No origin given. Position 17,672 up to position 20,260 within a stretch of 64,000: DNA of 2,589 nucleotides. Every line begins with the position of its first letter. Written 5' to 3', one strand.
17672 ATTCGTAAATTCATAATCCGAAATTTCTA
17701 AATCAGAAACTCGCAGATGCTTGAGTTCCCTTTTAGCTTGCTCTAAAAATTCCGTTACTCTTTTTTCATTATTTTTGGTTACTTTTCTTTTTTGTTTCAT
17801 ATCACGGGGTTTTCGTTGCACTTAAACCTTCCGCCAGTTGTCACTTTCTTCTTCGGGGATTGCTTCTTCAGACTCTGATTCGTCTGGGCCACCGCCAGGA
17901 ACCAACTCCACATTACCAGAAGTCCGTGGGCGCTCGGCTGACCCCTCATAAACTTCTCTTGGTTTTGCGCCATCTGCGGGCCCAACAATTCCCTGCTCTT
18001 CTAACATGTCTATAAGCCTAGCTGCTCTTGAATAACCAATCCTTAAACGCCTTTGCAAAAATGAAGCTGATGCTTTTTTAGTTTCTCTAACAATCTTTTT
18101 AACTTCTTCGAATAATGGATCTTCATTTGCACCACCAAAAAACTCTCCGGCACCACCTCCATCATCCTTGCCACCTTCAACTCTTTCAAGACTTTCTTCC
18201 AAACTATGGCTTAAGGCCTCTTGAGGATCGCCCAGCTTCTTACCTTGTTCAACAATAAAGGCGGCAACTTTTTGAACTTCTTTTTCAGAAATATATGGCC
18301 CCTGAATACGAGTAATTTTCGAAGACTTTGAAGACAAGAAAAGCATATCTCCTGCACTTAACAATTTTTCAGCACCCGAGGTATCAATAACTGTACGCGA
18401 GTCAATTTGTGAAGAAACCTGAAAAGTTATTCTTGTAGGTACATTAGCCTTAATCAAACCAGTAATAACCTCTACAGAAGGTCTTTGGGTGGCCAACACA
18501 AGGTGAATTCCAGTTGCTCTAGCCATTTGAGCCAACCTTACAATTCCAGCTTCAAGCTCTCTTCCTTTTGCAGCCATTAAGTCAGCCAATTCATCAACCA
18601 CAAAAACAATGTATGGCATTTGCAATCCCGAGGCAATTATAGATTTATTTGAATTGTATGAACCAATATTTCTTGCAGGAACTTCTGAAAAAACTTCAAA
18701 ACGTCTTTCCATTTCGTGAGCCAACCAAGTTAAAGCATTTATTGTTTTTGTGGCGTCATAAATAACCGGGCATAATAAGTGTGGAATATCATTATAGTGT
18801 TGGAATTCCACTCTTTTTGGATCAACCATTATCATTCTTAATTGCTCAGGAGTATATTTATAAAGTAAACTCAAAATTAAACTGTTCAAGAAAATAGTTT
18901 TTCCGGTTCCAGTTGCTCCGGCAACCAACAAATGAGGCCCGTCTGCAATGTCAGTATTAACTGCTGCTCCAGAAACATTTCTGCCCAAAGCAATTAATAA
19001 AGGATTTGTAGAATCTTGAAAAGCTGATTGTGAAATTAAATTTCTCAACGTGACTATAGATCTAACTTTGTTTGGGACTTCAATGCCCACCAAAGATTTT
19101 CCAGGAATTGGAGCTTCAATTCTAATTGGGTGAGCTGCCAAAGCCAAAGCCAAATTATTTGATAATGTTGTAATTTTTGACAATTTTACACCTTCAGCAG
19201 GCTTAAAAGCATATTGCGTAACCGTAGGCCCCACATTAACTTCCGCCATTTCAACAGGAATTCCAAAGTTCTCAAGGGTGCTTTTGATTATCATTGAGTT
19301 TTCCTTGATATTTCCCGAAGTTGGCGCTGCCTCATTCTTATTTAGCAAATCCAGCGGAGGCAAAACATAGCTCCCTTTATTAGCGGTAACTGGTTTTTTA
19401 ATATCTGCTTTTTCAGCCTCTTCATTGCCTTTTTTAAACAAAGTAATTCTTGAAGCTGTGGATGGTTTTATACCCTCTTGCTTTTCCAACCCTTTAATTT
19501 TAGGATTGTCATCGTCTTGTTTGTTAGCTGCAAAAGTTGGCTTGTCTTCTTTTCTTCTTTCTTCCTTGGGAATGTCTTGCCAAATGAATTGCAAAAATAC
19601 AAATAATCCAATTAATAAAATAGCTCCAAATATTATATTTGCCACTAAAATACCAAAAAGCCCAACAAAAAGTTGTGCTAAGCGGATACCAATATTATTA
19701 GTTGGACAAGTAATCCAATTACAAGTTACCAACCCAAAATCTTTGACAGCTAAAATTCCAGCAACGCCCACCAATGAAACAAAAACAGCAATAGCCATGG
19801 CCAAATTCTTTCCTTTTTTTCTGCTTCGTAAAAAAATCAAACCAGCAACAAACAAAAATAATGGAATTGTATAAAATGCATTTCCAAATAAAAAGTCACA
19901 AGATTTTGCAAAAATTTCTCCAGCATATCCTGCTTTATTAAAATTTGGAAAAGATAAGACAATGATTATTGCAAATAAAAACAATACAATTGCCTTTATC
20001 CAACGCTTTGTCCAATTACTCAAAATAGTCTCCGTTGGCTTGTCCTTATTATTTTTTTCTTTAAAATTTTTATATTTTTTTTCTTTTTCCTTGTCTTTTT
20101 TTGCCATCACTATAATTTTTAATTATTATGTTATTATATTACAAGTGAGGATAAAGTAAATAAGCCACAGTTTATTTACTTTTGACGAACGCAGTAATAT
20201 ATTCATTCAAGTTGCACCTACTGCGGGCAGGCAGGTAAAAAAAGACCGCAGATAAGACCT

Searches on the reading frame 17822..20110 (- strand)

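Call 13: search_protein_families(library=pfam, proteins=[window:17822-20110:-])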
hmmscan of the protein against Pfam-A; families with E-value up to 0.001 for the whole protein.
window:17822-20110:- (762 aa): 5 families
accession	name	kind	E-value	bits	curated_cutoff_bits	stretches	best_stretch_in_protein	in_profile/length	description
PF01580.24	FtsK_SpoIIIE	-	5.3e-56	190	24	1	355-546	2-221/221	FtsK/SpoIIIE family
PF17854.6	FtsK_alpha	-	3e-31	108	22.9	1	250-347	1-101/101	FtsK alpha domain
PF09397.16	FtsK_gamma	-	4.3e-28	97.2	30.6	1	662-721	2-61/63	Ftsk gamma domain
PF13491.11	FtsK_4TM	-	1.7e-06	28.2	23.1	1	58-180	45-166/171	4TM region of DNA translocase FtsK/SpoIIIE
PF01935.23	DUF87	-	0.00011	22.8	23.2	1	391-519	23-108/220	Helicase HerA, central domain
